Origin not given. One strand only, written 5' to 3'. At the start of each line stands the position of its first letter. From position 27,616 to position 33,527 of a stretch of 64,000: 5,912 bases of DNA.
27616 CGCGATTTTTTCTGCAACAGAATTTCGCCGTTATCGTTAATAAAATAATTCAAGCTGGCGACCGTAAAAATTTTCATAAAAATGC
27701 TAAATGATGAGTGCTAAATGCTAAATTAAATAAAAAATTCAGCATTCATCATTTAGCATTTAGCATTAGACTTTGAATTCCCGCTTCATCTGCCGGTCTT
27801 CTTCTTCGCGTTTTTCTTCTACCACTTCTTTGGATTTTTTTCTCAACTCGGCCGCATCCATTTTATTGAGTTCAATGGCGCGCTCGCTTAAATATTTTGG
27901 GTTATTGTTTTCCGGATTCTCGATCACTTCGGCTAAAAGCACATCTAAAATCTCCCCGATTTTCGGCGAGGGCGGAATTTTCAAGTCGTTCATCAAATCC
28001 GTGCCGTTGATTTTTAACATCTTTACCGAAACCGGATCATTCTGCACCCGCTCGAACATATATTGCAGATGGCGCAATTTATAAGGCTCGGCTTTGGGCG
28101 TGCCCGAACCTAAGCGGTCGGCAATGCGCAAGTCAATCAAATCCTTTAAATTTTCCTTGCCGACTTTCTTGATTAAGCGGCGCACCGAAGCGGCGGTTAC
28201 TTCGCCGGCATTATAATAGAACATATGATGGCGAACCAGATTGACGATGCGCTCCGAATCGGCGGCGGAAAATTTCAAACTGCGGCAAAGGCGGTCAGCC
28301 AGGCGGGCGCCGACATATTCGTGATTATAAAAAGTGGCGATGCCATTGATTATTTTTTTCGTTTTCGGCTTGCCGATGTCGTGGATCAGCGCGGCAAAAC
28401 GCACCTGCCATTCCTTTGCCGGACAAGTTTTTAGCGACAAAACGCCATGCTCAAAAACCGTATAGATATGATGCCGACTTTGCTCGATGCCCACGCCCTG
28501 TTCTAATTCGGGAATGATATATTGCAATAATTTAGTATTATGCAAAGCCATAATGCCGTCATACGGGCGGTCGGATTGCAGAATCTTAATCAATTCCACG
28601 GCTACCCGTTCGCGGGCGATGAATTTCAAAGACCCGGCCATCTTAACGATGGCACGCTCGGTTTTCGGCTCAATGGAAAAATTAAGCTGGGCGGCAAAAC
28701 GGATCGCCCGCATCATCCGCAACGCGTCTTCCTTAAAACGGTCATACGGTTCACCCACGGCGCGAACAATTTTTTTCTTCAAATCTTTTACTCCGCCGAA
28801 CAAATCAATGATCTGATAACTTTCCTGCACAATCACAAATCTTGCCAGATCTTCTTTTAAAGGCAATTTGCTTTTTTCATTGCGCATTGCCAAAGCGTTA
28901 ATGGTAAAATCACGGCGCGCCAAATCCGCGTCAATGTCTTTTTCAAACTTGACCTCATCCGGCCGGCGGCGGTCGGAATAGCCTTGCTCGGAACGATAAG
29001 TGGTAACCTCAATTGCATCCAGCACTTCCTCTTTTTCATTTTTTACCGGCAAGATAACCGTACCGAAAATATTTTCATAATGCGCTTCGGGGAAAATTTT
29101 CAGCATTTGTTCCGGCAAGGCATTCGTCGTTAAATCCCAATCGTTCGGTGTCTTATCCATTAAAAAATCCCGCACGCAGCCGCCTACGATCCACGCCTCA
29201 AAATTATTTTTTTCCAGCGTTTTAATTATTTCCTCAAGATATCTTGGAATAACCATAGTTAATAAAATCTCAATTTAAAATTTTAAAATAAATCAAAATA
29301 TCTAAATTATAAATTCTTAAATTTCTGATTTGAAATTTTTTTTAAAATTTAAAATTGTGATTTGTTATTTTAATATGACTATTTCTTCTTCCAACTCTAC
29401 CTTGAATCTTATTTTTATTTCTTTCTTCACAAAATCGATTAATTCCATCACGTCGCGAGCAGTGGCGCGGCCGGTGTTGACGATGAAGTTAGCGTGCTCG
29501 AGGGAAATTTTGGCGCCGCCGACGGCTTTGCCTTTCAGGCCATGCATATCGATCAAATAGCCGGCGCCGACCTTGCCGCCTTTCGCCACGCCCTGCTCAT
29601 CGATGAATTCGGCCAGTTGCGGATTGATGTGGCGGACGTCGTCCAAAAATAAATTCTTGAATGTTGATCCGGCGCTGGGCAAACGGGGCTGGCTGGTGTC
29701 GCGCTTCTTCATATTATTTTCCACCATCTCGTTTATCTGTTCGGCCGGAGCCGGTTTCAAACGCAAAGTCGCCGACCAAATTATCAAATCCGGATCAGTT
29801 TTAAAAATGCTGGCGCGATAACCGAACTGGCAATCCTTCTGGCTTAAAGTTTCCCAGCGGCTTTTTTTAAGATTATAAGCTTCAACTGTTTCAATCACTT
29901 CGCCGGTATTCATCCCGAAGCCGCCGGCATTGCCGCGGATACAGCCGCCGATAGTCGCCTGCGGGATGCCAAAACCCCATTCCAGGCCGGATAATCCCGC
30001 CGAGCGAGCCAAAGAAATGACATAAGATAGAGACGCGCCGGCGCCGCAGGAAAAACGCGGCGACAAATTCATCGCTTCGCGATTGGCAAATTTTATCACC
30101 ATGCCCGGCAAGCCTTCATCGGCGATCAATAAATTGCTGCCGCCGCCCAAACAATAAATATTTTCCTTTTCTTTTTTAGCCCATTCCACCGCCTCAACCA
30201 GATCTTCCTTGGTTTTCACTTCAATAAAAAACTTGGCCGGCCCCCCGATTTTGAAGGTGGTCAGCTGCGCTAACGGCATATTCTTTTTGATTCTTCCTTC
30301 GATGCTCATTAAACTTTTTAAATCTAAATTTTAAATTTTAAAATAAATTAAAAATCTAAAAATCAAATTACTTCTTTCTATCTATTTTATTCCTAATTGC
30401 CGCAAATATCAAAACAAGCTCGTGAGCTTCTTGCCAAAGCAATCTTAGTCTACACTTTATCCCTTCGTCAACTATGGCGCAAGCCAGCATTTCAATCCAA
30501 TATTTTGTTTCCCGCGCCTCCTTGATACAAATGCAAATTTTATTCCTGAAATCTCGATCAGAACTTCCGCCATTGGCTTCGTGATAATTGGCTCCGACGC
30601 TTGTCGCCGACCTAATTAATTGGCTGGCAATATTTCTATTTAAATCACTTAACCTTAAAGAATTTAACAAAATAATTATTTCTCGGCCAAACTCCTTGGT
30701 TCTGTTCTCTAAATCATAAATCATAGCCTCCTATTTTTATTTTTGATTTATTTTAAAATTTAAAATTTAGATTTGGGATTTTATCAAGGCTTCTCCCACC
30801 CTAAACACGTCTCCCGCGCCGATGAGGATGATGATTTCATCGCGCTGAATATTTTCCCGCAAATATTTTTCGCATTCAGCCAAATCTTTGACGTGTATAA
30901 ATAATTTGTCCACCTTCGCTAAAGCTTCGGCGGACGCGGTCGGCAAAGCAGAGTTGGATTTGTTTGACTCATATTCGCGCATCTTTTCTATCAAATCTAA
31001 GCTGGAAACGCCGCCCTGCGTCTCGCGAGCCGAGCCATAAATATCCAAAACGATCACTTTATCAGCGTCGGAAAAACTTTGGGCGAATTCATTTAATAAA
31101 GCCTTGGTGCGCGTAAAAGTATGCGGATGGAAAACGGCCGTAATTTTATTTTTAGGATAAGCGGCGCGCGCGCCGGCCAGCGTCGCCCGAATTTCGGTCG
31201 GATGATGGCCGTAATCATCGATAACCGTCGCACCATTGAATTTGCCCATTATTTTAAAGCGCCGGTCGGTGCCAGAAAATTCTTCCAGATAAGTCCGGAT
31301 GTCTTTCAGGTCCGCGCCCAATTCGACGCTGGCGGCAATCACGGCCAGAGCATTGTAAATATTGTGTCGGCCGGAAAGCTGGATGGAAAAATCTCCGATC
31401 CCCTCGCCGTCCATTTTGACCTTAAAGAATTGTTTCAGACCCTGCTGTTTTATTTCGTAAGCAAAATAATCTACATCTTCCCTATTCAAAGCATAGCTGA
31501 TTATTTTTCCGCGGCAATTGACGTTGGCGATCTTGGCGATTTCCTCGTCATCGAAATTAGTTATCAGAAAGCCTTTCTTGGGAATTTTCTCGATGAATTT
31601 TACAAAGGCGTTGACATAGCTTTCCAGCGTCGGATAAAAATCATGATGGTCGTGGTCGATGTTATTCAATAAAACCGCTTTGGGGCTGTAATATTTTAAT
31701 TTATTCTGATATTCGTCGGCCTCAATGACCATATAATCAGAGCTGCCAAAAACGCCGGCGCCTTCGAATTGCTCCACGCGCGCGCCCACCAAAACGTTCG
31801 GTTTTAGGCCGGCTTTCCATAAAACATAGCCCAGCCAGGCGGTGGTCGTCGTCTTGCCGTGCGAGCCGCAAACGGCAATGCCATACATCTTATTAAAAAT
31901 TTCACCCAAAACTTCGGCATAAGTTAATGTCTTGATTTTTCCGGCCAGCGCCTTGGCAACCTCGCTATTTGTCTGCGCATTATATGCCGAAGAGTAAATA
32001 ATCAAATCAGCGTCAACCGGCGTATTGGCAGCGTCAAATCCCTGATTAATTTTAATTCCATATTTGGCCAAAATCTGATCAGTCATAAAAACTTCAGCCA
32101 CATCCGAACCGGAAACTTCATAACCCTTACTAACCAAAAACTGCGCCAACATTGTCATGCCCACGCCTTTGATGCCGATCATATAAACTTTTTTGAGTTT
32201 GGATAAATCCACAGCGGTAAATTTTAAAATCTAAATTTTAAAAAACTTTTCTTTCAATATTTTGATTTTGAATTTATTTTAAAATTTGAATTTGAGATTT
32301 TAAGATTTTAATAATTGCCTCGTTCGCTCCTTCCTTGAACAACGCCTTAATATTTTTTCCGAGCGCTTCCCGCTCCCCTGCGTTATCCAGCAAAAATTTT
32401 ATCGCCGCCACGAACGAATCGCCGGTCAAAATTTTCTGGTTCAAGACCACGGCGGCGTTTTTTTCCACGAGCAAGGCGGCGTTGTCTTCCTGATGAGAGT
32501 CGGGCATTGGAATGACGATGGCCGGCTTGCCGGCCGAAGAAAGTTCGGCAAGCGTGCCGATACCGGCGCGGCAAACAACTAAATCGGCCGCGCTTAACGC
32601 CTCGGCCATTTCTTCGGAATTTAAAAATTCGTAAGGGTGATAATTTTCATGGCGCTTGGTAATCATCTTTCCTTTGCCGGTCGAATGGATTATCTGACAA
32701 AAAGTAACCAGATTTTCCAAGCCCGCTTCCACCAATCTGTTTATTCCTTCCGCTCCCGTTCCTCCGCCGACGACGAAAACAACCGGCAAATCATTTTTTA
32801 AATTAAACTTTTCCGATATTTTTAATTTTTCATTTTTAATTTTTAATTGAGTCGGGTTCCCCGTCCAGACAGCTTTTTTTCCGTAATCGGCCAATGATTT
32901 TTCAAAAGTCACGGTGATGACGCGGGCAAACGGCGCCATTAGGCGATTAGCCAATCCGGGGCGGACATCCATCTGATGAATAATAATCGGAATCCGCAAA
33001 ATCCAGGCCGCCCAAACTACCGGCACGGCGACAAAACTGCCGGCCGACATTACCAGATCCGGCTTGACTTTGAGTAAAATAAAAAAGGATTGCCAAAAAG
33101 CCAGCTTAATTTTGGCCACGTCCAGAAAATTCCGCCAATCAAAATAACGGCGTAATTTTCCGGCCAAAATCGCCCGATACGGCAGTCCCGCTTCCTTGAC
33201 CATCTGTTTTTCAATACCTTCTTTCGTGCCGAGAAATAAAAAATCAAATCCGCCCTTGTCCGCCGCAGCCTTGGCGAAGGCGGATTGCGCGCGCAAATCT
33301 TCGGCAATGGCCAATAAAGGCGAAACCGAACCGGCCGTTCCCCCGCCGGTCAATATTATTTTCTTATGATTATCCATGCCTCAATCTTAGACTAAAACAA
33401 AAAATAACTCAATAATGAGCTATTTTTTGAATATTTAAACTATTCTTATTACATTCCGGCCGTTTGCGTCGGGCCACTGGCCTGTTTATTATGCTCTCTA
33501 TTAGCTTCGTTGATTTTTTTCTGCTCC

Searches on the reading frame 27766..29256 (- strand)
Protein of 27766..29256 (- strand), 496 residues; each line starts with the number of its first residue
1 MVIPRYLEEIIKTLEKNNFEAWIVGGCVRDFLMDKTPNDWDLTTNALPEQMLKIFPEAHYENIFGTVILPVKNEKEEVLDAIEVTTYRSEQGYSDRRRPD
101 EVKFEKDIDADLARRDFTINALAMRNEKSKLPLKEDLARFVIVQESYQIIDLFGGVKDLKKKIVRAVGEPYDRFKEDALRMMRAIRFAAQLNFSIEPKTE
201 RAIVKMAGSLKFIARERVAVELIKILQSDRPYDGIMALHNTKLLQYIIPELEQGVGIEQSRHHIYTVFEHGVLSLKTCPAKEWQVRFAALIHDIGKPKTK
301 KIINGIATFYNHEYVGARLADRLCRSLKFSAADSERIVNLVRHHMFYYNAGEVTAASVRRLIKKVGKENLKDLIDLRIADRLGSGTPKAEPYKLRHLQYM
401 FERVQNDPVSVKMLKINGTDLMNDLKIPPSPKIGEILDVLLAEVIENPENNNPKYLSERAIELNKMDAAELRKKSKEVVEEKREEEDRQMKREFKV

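Call 37: search_protein_families(library=pfam, proteins=[window:27766-29256:-], max_evalue=0.001)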
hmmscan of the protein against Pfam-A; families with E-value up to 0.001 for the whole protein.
window:27766-29256:- (496 aa): 4 families
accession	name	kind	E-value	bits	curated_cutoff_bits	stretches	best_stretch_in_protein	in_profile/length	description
PF01743.26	PolyA_pol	-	7.5e-33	114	23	1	21-165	1-126/126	Poly A polymerase head domain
PF12627.12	PolyA_pol_RNAbd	-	2.1e-20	72.7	22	1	192-252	1-61/64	Probable RNA and SrmB- binding site of polymerase A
PF01966.28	HD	-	6.4e-12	46.2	22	1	282-382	18-113/116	HD domain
PF13735.12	tRNA_NucTran2_2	-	9.2e-11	42.4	27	1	320-458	24-147/149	tRNA nucleotidyltransferase domain 2 putative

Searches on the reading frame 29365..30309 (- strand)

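Call 37: search_protein_families(library=pfam, proteins=[window:29365-30309:-], max_evalue=0.001)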
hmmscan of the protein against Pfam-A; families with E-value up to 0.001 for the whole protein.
window:29365-30309:- (314 aa): 2 families
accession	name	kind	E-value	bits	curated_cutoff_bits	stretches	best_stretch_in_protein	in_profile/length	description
PF02873.21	MurB_C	-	8.7e-28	96.9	27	1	191-312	1-98/99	UDP-N-acetylenolpyruvoylglucosamine reductase, C-terminal domain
PF01565.28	FAD_binding_4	-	6.5e-14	52.3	26.4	1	26-143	2-127/139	FAD binding domain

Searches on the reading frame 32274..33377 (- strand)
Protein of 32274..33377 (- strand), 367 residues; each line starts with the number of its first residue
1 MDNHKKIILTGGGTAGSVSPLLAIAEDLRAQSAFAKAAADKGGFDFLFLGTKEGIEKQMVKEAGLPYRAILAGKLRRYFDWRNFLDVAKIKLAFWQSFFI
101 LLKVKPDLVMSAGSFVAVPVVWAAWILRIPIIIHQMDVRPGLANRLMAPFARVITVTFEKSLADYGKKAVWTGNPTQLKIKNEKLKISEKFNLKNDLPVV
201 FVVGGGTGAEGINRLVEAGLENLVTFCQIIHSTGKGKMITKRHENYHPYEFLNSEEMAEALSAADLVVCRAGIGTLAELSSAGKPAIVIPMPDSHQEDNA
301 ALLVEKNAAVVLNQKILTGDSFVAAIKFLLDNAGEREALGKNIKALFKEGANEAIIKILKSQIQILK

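Call 37: search_protein_families(library=pfam, proteins=[window:32274-33377:-], max_evalue=0.001)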
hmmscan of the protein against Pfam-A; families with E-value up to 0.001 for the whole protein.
window:32274-33377:- (367 aa): 2 families
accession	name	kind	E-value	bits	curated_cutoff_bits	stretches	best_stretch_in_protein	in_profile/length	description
PF03033.26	Glyco_transf_28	-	1.3e-30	106.7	26.2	1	7-153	1-136/139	Glycosyltransferase family 28 N-terminal domain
PF04101.22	Glyco_tran_28_C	-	1.5e-30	106.9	22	1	199-345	1-156/166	Glycosyltransferase family 28 C-terminal domain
